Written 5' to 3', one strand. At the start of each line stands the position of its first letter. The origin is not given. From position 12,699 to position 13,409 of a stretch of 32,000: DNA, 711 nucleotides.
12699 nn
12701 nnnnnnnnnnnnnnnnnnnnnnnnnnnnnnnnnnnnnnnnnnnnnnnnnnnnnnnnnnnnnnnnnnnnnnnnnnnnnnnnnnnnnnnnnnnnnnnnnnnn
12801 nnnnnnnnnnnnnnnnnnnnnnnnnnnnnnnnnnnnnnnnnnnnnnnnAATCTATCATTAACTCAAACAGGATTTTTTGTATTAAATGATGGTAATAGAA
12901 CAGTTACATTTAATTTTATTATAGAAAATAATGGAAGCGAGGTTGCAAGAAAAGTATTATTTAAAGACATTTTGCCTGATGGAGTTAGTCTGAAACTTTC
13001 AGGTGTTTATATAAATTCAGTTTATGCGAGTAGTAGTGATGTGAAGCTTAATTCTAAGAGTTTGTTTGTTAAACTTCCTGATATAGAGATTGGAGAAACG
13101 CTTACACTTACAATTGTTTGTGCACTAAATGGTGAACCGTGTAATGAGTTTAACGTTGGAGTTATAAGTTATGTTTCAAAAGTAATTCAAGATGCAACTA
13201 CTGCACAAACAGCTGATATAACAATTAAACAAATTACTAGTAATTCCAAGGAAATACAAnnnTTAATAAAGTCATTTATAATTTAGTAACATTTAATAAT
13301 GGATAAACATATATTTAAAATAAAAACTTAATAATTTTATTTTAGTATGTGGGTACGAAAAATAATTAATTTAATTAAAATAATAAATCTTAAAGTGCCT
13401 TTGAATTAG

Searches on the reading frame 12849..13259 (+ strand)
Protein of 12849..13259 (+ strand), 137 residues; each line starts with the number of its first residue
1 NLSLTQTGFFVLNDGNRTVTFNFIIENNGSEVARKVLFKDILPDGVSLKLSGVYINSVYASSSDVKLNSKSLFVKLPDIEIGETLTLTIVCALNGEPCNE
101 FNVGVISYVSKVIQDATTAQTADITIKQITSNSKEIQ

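Call 81: search_solved_structures(query=window:12849-13259:+, max_evalue=10, show_alignments=5)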
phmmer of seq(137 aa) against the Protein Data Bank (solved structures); distinct sequences matched with E-value up to 10: 15.
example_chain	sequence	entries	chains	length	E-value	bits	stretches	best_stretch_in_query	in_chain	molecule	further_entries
3moa_H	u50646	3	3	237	0.13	15.2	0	83-105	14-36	ANTI-HIV-1 ANTIBODY 2F5 HEAVY CHAIN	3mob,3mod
1tjg_H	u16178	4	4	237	0.13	15.2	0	83-105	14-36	FAB 2F5 Heavy Chain | anti-HIV-1 antibody 2F5 Heavy Chain | 2F5 ANTIBODY HEAVY CHAIN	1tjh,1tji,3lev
2pr4_H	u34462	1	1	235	0.28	14.1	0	83-105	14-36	nmAb 2F5 Fab' light Chain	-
3d0l_B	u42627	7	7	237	0.29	14.1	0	83-105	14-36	2F5 light chain | 2F5 Fab light chain | 2F5 Fab heavy chain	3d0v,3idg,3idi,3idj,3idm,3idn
2mp4_A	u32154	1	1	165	0.29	14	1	28-63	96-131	Actin-depolymerizing factor 1, isoforms a/b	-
1u8h_B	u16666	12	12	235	0.37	13.7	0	83-105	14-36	ANTIBODY 2F5 (HEAVY CHAIN)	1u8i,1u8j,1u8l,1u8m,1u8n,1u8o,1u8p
1u92_B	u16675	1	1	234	0.43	13.5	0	83-105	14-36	ANTIBODY 2F5 (HEAVY CHAIN)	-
2f5b_H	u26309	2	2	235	0.43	13.5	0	83-105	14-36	PROTEIN (ANTIBODY 2F5 (HEAVY CHAIN)) | 2F5 Fab' heavy chain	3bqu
2p8l_B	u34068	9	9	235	0.44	13.5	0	83-105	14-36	nmAb 2F5, heavy chain | 2F5 Fab fragment light chain | 2F5 Fab' light chain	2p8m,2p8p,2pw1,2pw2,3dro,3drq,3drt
1u8k_B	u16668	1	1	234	0.44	13.5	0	83-105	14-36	ANTIBODY 2F5 (HEAVY CHAIN)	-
4ps4_H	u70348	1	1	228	0.94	12.4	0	28-99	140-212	M1295 HEAVY CHAIN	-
8gdr_C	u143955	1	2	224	1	12.3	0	28-99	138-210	Monoclonal antibody 002-S21B10 heavy chain variable domain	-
4uow_0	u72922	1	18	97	1.3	11.9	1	77-101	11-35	Titin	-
2wp3_T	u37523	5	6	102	1.3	11.9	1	77-101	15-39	TITIN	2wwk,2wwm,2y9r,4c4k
3knb_A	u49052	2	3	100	1.3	11.9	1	77-101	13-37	Titin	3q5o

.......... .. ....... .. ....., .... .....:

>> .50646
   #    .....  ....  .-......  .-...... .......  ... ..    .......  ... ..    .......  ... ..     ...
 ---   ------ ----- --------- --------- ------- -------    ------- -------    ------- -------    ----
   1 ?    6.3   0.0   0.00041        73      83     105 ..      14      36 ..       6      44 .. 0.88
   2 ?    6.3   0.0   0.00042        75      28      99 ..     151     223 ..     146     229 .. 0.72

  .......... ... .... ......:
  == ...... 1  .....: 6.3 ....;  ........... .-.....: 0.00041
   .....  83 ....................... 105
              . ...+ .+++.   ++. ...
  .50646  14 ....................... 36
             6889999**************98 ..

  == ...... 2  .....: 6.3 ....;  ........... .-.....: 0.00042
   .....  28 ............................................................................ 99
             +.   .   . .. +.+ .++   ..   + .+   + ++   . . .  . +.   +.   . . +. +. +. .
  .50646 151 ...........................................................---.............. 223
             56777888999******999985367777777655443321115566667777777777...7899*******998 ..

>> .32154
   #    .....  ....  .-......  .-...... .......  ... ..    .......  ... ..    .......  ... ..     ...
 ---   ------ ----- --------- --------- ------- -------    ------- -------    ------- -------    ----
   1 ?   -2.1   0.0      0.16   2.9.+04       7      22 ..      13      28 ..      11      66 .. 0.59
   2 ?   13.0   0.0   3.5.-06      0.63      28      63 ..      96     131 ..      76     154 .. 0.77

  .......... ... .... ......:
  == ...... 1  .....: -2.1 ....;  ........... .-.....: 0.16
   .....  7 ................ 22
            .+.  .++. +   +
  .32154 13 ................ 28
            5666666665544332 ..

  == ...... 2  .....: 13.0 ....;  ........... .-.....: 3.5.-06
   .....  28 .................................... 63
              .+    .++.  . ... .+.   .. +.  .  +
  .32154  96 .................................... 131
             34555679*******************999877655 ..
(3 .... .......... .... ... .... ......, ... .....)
